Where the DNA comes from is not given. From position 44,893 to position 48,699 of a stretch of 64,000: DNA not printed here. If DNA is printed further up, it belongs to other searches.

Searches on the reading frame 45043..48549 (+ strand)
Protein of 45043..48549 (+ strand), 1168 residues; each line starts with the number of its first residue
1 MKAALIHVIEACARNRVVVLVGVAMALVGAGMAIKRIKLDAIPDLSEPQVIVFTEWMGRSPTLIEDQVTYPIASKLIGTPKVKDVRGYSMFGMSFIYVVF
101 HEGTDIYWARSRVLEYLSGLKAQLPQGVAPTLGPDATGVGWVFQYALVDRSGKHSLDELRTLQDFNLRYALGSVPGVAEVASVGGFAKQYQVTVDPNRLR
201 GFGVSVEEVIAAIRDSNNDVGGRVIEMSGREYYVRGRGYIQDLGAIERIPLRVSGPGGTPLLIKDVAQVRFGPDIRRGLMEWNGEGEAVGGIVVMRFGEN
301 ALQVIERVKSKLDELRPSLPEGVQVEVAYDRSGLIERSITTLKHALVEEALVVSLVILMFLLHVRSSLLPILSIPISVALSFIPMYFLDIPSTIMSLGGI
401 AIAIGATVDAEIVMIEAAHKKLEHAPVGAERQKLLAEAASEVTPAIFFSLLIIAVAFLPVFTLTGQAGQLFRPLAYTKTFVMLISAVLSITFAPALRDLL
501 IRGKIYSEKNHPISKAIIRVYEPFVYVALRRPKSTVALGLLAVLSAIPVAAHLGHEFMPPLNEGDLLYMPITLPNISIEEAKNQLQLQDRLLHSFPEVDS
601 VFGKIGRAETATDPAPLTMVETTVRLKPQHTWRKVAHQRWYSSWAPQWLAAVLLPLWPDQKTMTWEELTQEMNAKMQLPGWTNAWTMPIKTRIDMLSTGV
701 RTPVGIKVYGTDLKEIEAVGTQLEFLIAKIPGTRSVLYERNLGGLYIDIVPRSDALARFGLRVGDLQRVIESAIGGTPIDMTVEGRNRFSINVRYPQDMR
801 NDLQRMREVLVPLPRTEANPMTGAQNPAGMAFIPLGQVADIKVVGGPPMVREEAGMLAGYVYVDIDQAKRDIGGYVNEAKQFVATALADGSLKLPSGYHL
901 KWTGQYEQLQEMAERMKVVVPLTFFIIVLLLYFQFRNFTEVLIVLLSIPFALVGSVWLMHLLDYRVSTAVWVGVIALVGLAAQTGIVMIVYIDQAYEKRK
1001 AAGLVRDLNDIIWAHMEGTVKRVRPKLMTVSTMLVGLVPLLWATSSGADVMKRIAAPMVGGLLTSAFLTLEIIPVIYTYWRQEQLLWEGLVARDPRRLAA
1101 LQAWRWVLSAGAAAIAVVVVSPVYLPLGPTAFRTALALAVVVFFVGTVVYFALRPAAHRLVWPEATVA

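Call 70: search_protein_families(library=pfam, proteins=[window:45043-48549:+], max_evalue=0.001)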
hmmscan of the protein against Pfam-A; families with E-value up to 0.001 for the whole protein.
window:45043-48549:+ (1168 aa): 1 family
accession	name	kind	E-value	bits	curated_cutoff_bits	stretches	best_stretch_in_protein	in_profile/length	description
PF00873.25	ACR_tran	-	5.7e-205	683.5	28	2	14-634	8-628/1021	AcrB/AcrD/AcrF family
